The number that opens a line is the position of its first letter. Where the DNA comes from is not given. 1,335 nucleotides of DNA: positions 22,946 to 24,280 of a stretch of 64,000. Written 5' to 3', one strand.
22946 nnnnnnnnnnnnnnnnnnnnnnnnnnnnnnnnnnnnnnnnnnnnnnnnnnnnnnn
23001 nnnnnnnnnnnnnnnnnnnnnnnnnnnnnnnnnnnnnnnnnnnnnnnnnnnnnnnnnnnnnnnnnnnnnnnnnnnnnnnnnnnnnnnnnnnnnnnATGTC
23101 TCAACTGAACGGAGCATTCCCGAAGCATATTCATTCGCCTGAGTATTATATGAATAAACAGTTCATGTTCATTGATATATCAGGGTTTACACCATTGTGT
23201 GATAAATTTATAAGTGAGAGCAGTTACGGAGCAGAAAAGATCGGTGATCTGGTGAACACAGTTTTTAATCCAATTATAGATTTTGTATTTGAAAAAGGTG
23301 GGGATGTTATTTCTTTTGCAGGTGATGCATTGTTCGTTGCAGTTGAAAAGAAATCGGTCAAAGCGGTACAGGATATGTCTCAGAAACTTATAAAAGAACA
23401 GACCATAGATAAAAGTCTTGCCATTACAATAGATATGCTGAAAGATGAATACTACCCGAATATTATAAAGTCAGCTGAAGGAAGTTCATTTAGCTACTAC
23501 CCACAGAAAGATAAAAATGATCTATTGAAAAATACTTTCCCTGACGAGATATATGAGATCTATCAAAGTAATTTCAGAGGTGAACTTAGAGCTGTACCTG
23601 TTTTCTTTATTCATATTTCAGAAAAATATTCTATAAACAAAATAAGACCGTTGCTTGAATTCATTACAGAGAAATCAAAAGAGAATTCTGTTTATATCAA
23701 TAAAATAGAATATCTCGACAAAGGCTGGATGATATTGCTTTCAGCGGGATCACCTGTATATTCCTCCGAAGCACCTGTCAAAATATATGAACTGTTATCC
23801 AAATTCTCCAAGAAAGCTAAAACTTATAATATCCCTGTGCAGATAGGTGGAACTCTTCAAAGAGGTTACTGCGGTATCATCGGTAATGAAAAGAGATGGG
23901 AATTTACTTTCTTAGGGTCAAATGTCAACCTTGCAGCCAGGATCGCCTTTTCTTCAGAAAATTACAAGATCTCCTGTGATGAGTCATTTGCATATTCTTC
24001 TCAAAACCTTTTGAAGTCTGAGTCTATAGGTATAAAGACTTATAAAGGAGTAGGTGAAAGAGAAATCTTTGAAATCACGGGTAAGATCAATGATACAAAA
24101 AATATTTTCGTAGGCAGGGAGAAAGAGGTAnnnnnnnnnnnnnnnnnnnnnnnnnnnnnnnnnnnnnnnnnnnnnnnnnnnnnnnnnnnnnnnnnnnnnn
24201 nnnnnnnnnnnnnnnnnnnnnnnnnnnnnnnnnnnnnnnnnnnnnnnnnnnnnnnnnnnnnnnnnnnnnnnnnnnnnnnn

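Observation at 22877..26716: Second cyclase-cyclase-STAND-TPR paralog, divergently paired with a TetR regulator and carrying two palindromic sites in the shared control region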

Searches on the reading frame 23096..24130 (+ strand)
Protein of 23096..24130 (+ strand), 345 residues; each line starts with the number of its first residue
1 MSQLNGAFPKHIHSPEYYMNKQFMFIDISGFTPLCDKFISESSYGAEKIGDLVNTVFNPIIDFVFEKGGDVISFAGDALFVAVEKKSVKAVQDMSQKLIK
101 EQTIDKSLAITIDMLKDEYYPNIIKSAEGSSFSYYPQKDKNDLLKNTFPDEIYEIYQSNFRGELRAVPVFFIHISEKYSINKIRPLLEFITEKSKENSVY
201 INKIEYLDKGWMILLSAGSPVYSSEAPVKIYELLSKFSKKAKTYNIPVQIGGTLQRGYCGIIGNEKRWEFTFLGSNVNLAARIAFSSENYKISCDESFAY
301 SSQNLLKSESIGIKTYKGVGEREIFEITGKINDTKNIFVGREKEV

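Call 45: predict_structure(alignment_id=A2)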
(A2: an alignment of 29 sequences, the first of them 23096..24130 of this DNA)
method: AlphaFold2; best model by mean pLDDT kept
length: 345 residues; sequences in the alignment: 29
mean_pLDDT: 90.5   pTM: 0.88
mean pLDDT of the five models: 90.5, 90.3, 90.1, 89.5, 89.1
residues with pLDDT >= 90: 240; 70-90: 87; 50-70: 16; < 50: 2
segments of 3 or more residues with pLDDT < 50: none
pLDDT, mean of each block of 10 residues (from residue 1): 78 94 94 83 79 91 97 92 97 94 86 94 90 91 82 89 92 96 96 92 91 94 91 98 98 94 94 91 96 97 94 91 96 61 54
secondary structure, 60 per line:
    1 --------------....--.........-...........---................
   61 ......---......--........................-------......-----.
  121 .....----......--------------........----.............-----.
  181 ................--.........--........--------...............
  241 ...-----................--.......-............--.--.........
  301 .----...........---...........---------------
elements in order: H15-18 E21-29 H31-41 H45-66 E70-75 E78-84 H85-101 E109-114 E120-125 E130-135 H150-157 E162-174 H180-196 E199-207 E210-217 H226-243 E249-264 E267-273 H275-286 E292-295 H296-301 E306-316 E320-330
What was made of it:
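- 23150..23500 (+): CHD1 (residues about 19-135): a shortened C1-like cyclase domain with metal-binding D27 and D77. AF2 model with pLDDT 90.5 (call 45).
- On Soluble-adenylyl-cyclase-like class III cyclase (C1-C2 pseudo-heterodimer): The AF2 model has pLDDT 90.5 (call 45).
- The AF2 model of residues 1-345 has pLDDT 90.5 and pTM 0.88 (call 45).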

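Call 49: fold_search(model_id=the predicted structure, library=pdb)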
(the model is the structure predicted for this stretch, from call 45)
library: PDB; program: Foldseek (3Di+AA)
matches with E <= 10: 1258; with E <= 0.001: 191
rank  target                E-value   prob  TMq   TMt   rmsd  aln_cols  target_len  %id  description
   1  4usu                  3.8e-21  1.00  0.76  0.58   7.1       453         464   19  Crystal structure of human soluble Adenylyl Cyclase in complex with alpha,beta-methyleneadenosine-5'-triphosphate (released 2014-07-30)
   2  4cm0                  1.2e-20  1.00  0.74  0.56   7.6       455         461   20  Crystal structure of human soluble Adenylyl Cyclase with alpha,beta- methyleneadenosine-5'-triphosphate soaked with bica (released 2014-03-05)
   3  4clk                  2.1e-20  1.00  0.74  0.56  10.7       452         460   20  Crystal structure of human soluble Adenylyl Cyclase in complex with alpha,beta-methyleneadenosine-5'-triphosphate (released 2014-03-05)
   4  4clp                  5.3e-20  1.00  0.77  0.59   7.9       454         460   19  Crystal structure of human soluble Adenylyl Cyclase complex with adenosine-3',5'-cyclic-monophosphate (released 2014-03-05)
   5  4clw                  7.5e-20  1.00  0.72  0.56  11.4       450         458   19  Crystal structure of human soluble Adenylyl Cyclase in complex with alpha,beta-methyleneadenosine-5'-triphosphate soaked (released 2014-03-05)
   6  4cls                  8.0e-20  1.00  0.74  0.57  11.2       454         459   19  Crystal structure of human soluble Adenylyl Cyclase with Pyrophosphate (released 2014-03-05)
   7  4clt                  9.5e-20  1.00  0.73  0.56  11.4       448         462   20  Crystal structure of human soluble Adenylyl Cyclase with adenosine-3', 5'-cyclic-monophosphate and pyrophosphate (released 2014-03-05)
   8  4ust                  9.5e-20  1.00  0.70  0.54   8.8       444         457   20  Crystal structure of human soluble Adenylyl Cyclase with pyrophosphate resulting from soaking with GTP and Magnesium (released 2014-07-30)
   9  5iv4                  1.3e-19  1.00  0.76  0.58  11.1       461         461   20  Crystal structure of the human soluble adenylyl cyclase in complex with the allosteric inhibitor LRE1 (released 2016-08-17)
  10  4usw                  1.4e-19  1.00  0.73  0.56  11.4       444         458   19  Crystal structure of human soluble Adenylyl Cyclase with ATP (released 2014-07-30)
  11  4clz                  3.9e-19  1.00  0.73  0.56  11.2       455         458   19  Crystal structure of human soluble Adenylyl Cyclase with Inhibitor 4, 4'-Diisothiocyano-2,2'-stilbenedisulfonic acid (released 2014-03-05)
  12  4clf                  5.2e-19  1.00  0.75  0.57  11.3       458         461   19  Crystal structure of human soluble Adenylyl Cyclase (Apo form) (released 2014-03-05)
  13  8co7                  5.8e-19  1.00  0.76  0.58  11.2       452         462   19  Crystal structure of human soluble adenylyl cyclase (sAC) in complex with inhibitor TDI-09066 (released 2024-01-03)
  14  4oyz                  6.1e-19  1.00  0.73  0.55  11.5       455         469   19  Human solAC Complexed with Bicarbonate (released 2014-04-02)
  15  5d0r                  7.8e-19  1.00  0.74  0.57   7.8       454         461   20  Crystal structure of human soluble Adenylyl Cyclase with the inhibitor bithionol (released 2016-03-16)
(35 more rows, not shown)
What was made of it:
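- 23573..24085 (+): CHD2 (residues about 160-330): a complete C2-like cyclase domain with K203, T271, N278 and R282. The Foldseek top 24 hits are all human sAC (call 49).
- On Soluble-adenylyl-cyclase-like class III cyclase (C1-C2 pseudo-heterodimer): The Foldseek top 24 hits are human sAC across both domains (call 49).
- The Foldseek top 24 hits are all human sAC, with E down to 4e-21 and TMq 0.70-0.77 (call 49).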

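Call 75: search_protein_representatives(protein=window:23096-24130:+)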
Query: 345 residues. Proteins with E-value up to 0.001 (for the whole library): 5870; up to 1e-10: 1714; up to 1e-30: 12. The best 150 are listed.
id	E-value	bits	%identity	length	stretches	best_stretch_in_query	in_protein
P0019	1.2e-126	439.0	57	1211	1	5-345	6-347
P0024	3.2e-99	348.9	51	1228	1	6-345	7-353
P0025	1.7e-75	270.9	40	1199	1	5-344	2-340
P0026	3.5e-70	253.4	43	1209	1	24-341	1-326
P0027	2.1e-68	247.6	43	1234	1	21-345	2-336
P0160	1.8e-67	244.5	42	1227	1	19-344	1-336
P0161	3.2e-58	214.1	38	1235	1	19-344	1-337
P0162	2.3e-57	211.3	38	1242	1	22-344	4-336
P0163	5.4e-55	203.5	36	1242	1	21-343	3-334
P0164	5.4e-44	167.4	31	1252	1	20-343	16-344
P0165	2.3e-38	148.8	41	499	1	147-344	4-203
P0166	3.5e-37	145.0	30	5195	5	19-89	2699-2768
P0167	7.1e-29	117.7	33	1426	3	142-328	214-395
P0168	1.5e-25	106.7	31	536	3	8-83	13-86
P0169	3.5e-25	105.5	34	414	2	139-326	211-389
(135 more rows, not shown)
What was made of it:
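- Closest known: Bacterial sAC-like cyclases. Same: The family is large: 1714 cluster representatives score E <= 1e-10 (call 75).
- Closest known: Bacterial sAC-like cyclases. Different: This protein belongs to a small subfamily of about 12 clusters at 50% identity with E <= 1e-30 (call 75).
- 1714 cluster representatives score E <= 1e-10, and most of the 150 listed are 1200-1450 aa with two matched stretches (call 75).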
